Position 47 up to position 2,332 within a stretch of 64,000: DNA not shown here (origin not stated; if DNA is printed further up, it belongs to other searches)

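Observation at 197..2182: Sensor protein with HisKA phosphoacceptor domain but no catalytic ATPase domain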

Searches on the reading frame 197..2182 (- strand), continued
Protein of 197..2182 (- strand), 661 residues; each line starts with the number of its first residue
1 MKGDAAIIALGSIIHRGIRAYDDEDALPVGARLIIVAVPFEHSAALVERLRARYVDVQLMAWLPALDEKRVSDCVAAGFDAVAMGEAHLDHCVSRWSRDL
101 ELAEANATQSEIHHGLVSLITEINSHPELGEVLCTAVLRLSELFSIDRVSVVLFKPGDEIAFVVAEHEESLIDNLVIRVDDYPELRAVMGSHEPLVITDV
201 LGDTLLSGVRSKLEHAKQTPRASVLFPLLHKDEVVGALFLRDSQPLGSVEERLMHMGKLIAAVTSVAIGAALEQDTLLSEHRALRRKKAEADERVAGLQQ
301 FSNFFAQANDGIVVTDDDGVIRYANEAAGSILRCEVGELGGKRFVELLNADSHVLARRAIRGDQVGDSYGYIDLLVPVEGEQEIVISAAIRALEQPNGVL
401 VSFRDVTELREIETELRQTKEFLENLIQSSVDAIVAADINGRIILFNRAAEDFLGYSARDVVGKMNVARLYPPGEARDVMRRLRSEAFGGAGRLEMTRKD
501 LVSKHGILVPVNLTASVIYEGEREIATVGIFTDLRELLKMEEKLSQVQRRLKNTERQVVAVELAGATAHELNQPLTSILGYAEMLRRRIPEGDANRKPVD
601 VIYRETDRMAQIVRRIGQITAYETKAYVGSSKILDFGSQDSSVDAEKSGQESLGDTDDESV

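Call 52: search_protein_families(library=pfam, proteins=[L085:2781-3737:+, L085:3737-5326:+, L085:5343-6299:-, L085:6310-7101:-], max_evalue=0.01)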
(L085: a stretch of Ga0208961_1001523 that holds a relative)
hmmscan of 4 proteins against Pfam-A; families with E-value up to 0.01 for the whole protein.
L085:2781-3737:+ (318 aa): 2 families
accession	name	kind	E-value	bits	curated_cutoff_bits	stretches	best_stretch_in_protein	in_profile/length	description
PF17131.11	LolA_like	-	6.3e-61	205.7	30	1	136-317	3-183/184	Outer membrane lipoprotein-sorting protein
PF07044.18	DUF1329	-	2e-13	50.8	23.1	2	130-198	135-208/368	Protein of unknown function (DUF1329)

L085:3737-5326:+ (529 aa): 0 families

L085:5343-6299:- (318 aa): 2 families
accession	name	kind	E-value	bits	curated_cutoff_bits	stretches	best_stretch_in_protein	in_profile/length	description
PF00766.25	ETF_alpha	-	5.9e-34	116.4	27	1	197-277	1-81/81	Electron transfer flavoprotein FAD-binding domain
PF01012.27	ETF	-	1.6e-33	116.5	26.7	1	4-175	1-179/181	Electron transfer flavoprotein domain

L085:6310-7101:- (263 aa): 1 family
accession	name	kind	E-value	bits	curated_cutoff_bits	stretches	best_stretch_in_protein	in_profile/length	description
PF01012.27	ETF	-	1.6e-36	126.3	26.7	1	30-218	8-178/181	Electron transfer flavoprotein domain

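Call 63: find_homologous_proteins(query=L019:9587-11590:+, max_evalue=1e-60)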
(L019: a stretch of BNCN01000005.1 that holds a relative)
Query L019:9587-11590:+ (667 aa): 633 proteins with E <= 1e-60 among 8000 candidates; the best 120 are listed.
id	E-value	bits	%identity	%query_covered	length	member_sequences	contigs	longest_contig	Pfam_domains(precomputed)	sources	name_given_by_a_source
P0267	0.0e+0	1423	100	100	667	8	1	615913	PF13426.14,PF13188.14,PF13185.13,PF01590.33,PF08448.17,PF00512.32,PF00989.32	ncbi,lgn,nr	ncbi:hypothetical protein GCM10012319_32860 [Comamonas sp. KCTC 72670]|nr:hypothetical protein GCM10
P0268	0.0e+0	1309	93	100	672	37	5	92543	PF13426.14,PF13188.14,PF13185.13,PF01590.33,PF08448.17,PF00512.32,PF00989.32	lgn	-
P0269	0.0e+0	1280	92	98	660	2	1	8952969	PF13426.14,PF13188.14,PF13185.13,PF01590.33,PF08448.17,PF00512.32,PF00989.32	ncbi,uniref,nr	ncbi:GAF domain-containing sensor histidine kinase [Myxococcus xanthus]|uniref:GAF domain-containing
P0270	0.0e+0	1210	91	93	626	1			PF13426.14,PF13188.14,PF13185.13,PF01590.33,PF08448.17,PF13492.13,PF00512.32,PF00989.32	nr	nr:PAS domain S-box protein [Myxococcus sp. AM010]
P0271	0.0e+0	1209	88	98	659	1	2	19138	PF13426.14,PF13188.14,PF13185.13,PF01590.33,PF08448.17,PF00512.32,PF00989.32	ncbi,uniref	ncbi:PAS domain S-box protein [Pyxidicoccus fallax]|uniref:PAS domain S-box protein n=1 Tax=Pyxidico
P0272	0.0e+0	1208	87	98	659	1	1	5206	PF13426.14,PF13188.14,PF13185.13,PF01590.33,PF08448.17,PF00512.32,PF00989.32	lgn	-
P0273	0.0e+0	1206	88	98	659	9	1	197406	PF13426.14,PF13188.14,PF13185.13,PF01590.33,PF08448.17,PF00512.32,PF00989.32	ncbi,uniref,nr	ncbi:GAF domain-containing sensor histidine kinase [Pyxidicoccus trucidator]|uniref:GAF domain-conta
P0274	0.0e+0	1202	87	98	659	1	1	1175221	PF13426.14,PF13188.14,PF13185.13,PF01590.33,PF08448.17,PF13492.13,PF00512.32,PF00989.32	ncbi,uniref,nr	ncbi:PAS domain S-box protein [Pyxidicoccus xibeiensis]|uniref:PAS domain S-box protein n=1 Tax=Pyxi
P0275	0.0e+0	1201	86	98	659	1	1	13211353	PF13426.14,PF13188.14,PF13185.13,PF01590.33,PF08448.17,PF00512.32,PF00989.32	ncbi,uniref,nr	ncbi:PAS domain S-box protein [Pyxidicoccus parkwayensis]|uniref:histidine kinase n=1 Tax=Pyxidicocc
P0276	0.0e+0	1194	87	98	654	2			PF13426.14,PF13188.14,PF13185.13,PF01590.33,PF08448.17,PF00512.32,PF00989.32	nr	nr:PAS domain S-box protein [Myxococcus sp. RHSTA-1-4]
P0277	0.0e+0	1192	88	96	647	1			PF13426.14,PF13188.14,PF13185.13,PF01590.33,PF08448.17,PF00512.32,PF00989.32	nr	nr:GAF domain-containing sensor histidine kinase [Pyxidicoccus fallax]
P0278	0.0e+0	1190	86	98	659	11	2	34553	PF13426.14,PF13188.14,PF13185.13,PF01590.33,PF08448.17,PF00512.32,PF00989.32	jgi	-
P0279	0.0e+0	1181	86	98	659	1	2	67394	PF13426.14,PF13188.14,PF13185.13,PF01590.33,PF08448.17,PF00512.32,PF00989.32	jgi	jgi:PAS domain S-box-containing protein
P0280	0.0e+0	1175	88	95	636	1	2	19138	PF13426.14,PF13188.14,PF13185.13,PF01590.33,PF08448.17,PF00512.32,PF00989.32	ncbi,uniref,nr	ncbi:PAS domain S-box protein [Pyxidicoccus fallax]|uniref:histidine kinase n=1 Tax=Pyxidicoccus fal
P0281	0.0e+0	1171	84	100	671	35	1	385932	PF13426.14,PF13188.14,PF13185.13,PF12860.14,PF01590.33,PF08448.17,PF13492.13,PF00512.32,PF00989.32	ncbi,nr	ncbi:PAS domain S-box protein [Myxococcus sp. QH3KD-4-1]|nr:PAS domain S-box protein [Myxococcus qin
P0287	0.0e+0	1049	79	99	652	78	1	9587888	PF08447.19,PF13426.14,PF13188.14,PF13185.13,PF01590.33,PF08448.17,PF00512.32,PF00989.32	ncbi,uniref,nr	ncbi:sensory box histidine kinase [Corallococcus coralloides]|uniref:histidine kinase n=1 Tax=Corall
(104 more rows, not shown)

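Call 64: find_encoding_contigs(protein=P0269, flank=10000, max_places=1)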
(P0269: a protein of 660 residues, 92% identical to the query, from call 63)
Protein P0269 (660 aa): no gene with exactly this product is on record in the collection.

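Call 65: find_encoding_contigs(protein=P0287, flank=10000, max_places=1)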
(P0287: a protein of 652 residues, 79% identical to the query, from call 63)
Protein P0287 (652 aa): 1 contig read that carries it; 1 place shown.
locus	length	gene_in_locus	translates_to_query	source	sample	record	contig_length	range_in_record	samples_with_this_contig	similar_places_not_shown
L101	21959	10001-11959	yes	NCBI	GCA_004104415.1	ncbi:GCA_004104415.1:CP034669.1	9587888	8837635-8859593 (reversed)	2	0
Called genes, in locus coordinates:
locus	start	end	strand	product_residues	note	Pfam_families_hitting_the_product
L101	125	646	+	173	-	PF01272:GreA_GreB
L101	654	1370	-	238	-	PF01209:Ubie_methyltran, PF13489:Methyltransf_23, PF08241:Methyltransf_11, PF08242:Methyltransf_12, PF13649:Methyltransf_25, PF13847:Methyltransf_31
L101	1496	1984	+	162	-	-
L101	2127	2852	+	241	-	PF00106:adh_short, PF01370:Epimerase (weak), PF08659:KR, PF13561:adh_short_C2, PF23441:SDR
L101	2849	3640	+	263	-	PF02152:FolB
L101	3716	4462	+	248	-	PF02592:Vut_1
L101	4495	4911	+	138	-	-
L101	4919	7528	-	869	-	PF01136:Peptidase_U32, PF12392:DUF3656, PF01136:Peptidase_U32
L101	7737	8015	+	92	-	PF00462:Glutaredoxin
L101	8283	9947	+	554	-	PF22842:Pel9A-like_beta_helix, PF07602:DUF1565, PF14592:Chondroitinas_B (faint), PF13229:Beta_helix, PF05048:NosD (faint), PF13229:Beta_helix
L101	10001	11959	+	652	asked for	PF01590:GAF, PF13185:GAF_2, PF08448:PAS_4, PF00989:PAS, PF08448:PAS_4 (weak), PF13188:PAS_8 (weak), PF13426:PAS_9 (weak), PF00512:HisKA, +1 more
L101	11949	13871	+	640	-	PF13188:PAS_8 (faint), PF13185:GAF_2 (weak), PF00989:PAS, PF08448:PAS_4, PF13426:PAS_9, PF00512:HisKA, PF02518:HATPase_c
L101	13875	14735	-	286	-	PF05157:MshEN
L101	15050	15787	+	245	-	PF01618:MotA_ExbB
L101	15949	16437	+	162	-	PF02472:ExbD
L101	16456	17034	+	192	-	PF02472:ExbD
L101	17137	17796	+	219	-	PF00702:Hydrolase, PF12710:HAD, PF13419:HAD_2, PF13242:Hydrolase_like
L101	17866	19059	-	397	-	PF00487:FA_desaturase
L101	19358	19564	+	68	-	PF00313:CSD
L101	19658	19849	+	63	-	-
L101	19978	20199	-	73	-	PF18935:DUF5683 (faint)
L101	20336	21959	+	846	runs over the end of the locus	PF05231:MASE1, PF00989:PAS, PF08448:PAS_4, PF13426:PAS_9, PF00512:HisKA (weak), PF02518:HATPase_c, PF00072:Response_reg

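Call 66: list_cluster_members(proteins=[P0269])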
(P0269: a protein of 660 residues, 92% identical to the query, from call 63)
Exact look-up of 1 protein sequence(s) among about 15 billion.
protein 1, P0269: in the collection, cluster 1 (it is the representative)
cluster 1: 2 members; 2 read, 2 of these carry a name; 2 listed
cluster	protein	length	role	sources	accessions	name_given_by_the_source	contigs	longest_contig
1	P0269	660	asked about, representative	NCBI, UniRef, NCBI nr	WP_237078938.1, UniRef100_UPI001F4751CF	GAF domain-containing sensor histidine kinase [Myxococcus xanthus] | GAF domain-containing sensor histidine kinase n=1 Tax=Myxococcus xanthus TaxID=34 ...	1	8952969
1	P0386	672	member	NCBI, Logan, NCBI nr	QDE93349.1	histidine kinase [Myxococcus xanthus]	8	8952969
